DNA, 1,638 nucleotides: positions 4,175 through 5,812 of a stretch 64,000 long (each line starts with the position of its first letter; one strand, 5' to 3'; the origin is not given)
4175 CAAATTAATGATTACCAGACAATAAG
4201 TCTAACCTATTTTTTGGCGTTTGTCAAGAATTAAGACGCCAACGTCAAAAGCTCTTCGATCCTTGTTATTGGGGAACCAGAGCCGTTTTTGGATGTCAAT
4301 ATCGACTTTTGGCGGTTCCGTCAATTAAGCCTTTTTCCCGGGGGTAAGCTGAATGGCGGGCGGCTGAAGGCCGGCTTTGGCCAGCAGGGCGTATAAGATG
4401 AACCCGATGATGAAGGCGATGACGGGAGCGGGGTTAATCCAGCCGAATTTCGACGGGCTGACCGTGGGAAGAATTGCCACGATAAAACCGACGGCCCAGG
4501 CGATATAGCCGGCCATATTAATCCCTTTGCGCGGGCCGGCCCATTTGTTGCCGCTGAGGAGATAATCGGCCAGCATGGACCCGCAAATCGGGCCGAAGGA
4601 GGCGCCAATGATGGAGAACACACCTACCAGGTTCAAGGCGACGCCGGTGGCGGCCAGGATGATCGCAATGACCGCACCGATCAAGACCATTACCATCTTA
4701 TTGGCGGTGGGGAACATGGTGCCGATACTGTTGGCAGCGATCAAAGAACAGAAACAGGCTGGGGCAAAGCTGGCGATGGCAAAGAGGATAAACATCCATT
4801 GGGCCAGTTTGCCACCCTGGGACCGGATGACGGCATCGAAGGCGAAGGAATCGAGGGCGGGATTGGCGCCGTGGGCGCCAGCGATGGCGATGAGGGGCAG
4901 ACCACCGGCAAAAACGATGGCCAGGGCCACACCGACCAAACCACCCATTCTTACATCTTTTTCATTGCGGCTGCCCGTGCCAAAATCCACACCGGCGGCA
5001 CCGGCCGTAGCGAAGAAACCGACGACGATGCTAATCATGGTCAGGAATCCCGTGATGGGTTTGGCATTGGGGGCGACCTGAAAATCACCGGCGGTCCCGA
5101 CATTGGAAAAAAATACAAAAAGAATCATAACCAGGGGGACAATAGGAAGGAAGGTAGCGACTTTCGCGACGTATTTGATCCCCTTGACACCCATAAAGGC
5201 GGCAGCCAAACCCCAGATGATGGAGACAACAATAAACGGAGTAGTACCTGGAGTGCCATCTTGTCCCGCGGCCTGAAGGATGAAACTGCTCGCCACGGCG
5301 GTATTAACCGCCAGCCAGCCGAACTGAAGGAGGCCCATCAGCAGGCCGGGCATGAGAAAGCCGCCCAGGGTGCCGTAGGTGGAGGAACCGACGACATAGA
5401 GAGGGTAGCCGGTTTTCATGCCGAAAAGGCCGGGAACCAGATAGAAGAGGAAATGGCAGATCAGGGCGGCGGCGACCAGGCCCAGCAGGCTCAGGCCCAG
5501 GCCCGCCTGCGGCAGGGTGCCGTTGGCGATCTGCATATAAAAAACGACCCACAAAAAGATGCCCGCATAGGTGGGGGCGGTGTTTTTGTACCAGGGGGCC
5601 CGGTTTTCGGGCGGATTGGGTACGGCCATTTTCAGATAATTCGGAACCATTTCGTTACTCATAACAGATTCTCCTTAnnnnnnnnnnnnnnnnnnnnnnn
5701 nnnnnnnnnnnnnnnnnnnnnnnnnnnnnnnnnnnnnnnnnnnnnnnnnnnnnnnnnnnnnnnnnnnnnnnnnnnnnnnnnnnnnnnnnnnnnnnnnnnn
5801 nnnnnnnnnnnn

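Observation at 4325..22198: ~18-kb co-directional 11-gene cluster of exported NAD(P)-type sugar oxidoreductases, keto-sugar enzymes and a cytochrome, under a divergent AraC regulator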

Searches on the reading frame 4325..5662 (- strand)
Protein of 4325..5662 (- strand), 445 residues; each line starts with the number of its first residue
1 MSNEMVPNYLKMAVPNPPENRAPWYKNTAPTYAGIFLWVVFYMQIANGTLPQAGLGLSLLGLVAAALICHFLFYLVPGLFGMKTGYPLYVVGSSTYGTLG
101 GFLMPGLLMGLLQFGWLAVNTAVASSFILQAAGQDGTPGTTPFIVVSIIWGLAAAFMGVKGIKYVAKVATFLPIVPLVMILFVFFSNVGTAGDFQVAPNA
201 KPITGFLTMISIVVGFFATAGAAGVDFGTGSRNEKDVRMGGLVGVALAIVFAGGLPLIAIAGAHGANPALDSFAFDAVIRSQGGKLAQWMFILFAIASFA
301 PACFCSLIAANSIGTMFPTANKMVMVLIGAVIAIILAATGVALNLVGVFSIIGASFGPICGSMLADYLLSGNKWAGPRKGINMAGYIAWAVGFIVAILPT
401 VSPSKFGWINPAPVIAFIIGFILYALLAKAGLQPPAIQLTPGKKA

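Call 4: search_protein_families(library=pfam, proteins=[window:4325-5662:-], max_evalue=0.01)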
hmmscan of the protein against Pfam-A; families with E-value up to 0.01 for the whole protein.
window:4325-5662:- (445 aa): 0 families

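Call 6: search_protein_families(library=ncbifam, proteins=[window:4325-5662:-], max_evalue=0.01)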
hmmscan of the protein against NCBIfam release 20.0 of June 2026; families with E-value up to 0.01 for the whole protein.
window:4325-5662:- (445 aa): 0 families

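Call 30: search_protein_families(library=pfam, proteins=[window:4325-5662:-], max_evalue=10)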
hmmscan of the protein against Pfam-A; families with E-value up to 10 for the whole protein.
window:4325-5662:- (445 aa): 1 family
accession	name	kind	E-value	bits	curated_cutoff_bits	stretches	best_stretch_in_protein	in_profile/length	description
PF13520.12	AA_permease_2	-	2.6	7.3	27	1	56-309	33-291/427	Amino acid permease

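Call 62: search_solved_structures(query=A4, max_evalue=10)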
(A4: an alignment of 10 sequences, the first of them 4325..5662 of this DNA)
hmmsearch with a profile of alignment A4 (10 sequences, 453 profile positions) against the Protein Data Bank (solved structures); distinct sequences matched with E-value up to 10: 1.
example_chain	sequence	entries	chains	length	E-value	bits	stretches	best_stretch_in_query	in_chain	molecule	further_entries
7dgy_A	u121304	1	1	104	1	11.3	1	376-430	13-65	de novo designed protein H4C2R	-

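Call 63: find_homologous_proteins(query=window:4325-5662:-, max_evalue=0.00001)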
Query window:4325-5662:- (445 aa): 5893 proteins with E <= 0.00001 among 8000 candidates; the best 120 are listed.
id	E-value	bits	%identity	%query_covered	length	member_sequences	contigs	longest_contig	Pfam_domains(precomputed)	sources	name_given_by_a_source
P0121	1.2e-282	956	100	100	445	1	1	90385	-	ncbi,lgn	-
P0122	2.2e-243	826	87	100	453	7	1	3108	-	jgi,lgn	-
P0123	2.2e-227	773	82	100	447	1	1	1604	-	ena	-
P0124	3.2e-227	773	81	100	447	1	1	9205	-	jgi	jgi:cytosine permease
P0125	3.1e-226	770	81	100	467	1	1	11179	-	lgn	-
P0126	1.3e-225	768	79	100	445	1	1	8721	-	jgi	-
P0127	1.4e-225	767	82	99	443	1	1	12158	-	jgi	-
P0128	1.7e-225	767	82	99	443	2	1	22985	-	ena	-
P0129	5.3e-225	766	79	100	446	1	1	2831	-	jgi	-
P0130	9.7e-225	765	78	100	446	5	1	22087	-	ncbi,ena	-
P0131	1.5e-224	764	78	100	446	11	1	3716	-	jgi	jgi:cytosine permease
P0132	2.8e-224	763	79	100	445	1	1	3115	-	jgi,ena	-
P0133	8.3e-224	762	80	100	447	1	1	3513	-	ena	-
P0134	8.4e-224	762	79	100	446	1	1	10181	-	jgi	jgi:cytosine permease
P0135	8.4e-224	762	79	99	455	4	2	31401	-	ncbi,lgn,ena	-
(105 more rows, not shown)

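Call 64: find_encoding_contigs(protein=P0121, flank=10000, max_places=2)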
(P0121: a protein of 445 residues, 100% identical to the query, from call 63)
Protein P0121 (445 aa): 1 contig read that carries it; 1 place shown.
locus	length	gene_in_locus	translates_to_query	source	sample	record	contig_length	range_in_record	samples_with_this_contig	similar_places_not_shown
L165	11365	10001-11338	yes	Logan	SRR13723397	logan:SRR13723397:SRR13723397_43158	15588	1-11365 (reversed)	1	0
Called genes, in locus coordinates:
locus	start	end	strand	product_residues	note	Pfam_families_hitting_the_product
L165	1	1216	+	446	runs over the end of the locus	PF01408:GFO_IDH_MocA, PF19051:GFO_IDH_MocA_C2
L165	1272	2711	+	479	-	PF01261:AP_endonuc_2, PF06439:3keto-disac_hyd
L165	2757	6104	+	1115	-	PF06283:ThuA, PF03130:HEAT_PBS (faint), PF13646:HEAT_2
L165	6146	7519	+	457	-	PF01408:GFO_IDH_MocA, PF02894:GFO_IDH_MocA_C, PF22725:GFO_IDH_MocA_C3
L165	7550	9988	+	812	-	PF14522:Cytochrome_C7 (faint), PF14537:Cytochrom_c3_2 (faint)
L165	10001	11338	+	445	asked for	-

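Call 72: predict_structure(alignment_id=A5)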
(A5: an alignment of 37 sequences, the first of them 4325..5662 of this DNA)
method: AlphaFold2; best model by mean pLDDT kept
length: 445 residues; sequences in the alignment: 37
mean_pLDDT: 73.6   pTM: 0.74
mean pLDDT of the five models: 73.6, 73.6, 72.3, 71.6, 67.3
residues with pLDDT >= 90: 60; 70-90: 242; 50-70: 70; < 50: 73
segments of 3 or more residues with pLDDT < 50: 1-33, 82-93, 101-103, 221-237, 440-445
pLDDT, mean of each block of 10 residues (from residue 1): 43 41 40 52 76 91 83 65 45 53 57 80 89 89 95 89 73 73 89 89 86 72 40 46 65 83 87 82 85 82 78 69 88 90 71 74 82 72 83 84 79 82 92 72 33
secondary structure, 60 per line:
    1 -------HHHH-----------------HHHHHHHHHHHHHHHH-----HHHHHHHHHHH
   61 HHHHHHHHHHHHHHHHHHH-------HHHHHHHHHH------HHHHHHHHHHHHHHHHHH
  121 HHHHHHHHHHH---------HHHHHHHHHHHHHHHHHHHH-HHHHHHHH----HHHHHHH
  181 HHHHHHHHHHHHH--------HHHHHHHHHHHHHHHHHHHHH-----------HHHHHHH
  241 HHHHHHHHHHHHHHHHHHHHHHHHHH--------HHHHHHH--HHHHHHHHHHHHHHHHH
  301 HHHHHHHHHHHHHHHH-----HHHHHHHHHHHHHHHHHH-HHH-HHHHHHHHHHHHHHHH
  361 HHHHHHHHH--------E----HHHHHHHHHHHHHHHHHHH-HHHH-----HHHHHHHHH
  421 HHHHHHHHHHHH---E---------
elements in order: H8-11 H29-44 H50-79 H87-96 H103-131 H141-160 H162-169 H174-193 H202-222 H234-266 H275-281 H284-316 H322-339 H345-369 H383-401 H403-406 H412-432

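Call 74: fold_search(model_id=the predicted structure, library=pdb)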
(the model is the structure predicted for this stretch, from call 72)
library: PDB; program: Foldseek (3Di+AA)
matches with E <= 10: 512; with E <= 0.001: 248
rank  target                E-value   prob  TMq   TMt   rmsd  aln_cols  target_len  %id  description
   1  7qoa_B                3.1e-09  1.00  0.63  0.68   5.5       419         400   20  Structure of CodB, a cytosine transporter in an outward-facing conformation (released 2022-07-13)
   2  7qoa_A                3.2e-09  1.00  0.62  0.68   5.5       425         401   20  Structure of CodB, a cytosine transporter in an outward-facing conformation (released 2022-07-13)
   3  4d1a                  4.2e-08  1.00  0.62  0.61   6.6       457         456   15  STRUCTURE OF MHP1, A NUCLEOBASE-CATION-SYMPORT-1 FAMILY TRANSPORTER, IN A CLOSED CONFORMATION WITH INDOLYLMETHYL-HYDANTO (released 2014-07-02)
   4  2jln                  8.8e-08  1.00  0.59  0.57   6.1       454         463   16  Structure of Mhp1, a nucleobase-cation-symport-1 family transporter (released 2008-10-28)
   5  2x79                  3.6e-07  1.00  0.61  0.58   6.7       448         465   16  Inward facing conformation of Mhp1 (released 2010-05-05)
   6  7zgo_A                1.6e-06  1.00  0.50  0.48   9.0       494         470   13  Cryo-EM structure of human NKCC1 (TM domain) (released 2022-10-05)
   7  7yg0_A                1.8e-06  1.00  0.52  0.30   9.8       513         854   14  Cryo-EM structure of human sodium-chloride cotransporter (released 2022-11-23)
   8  3gi9_C                2.0e-06  1.00  0.56  0.56   8.6       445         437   14  Crystal Structure of ApcT Transporter Bound to 7F11 Monoclonal Fab Fragment (released 2009-08-18)
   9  7y6i_A                2.2e-06  1.00  0.54  0.52   8.4       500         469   13  Cryo-EM structure of human sodium-chloride cotransporter (released 2022-11-23)
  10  3gia                  2.3e-06  1.00  0.59  0.60   8.4       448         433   14  Crystal Structure of ApcT Transporter (released 2009-08-18)
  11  7smp_A                2.3e-06  1.00  0.48  0.29  10.4       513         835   14  CryoEM structure of NKCC1 Bu-I (released 2022-09-28)
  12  3gi8_C                2.5e-06  1.00  0.59  0.60   8.2       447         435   13  Crystal Structure of ApcT K158A Transporter Bound to 7F11 Monoclonal Fab Fragment (released 2009-08-18)
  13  7wmv_A                3.3e-06  1.00  0.56  0.44   7.0       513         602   12  Structure of human SGLT1-MAP17 complex bound with LX2761 (released 2022-11-16)
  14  6nph_A                3.9e-06  1.00  0.56  0.53   8.2       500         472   13  Structure of NKCC1 TM domain (released 2019-07-31)
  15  6npl_A                4.8e-06  1.00  0.55  0.31   8.3       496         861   15  Cryo-EM structure of NKCC1 (released 2019-07-31)
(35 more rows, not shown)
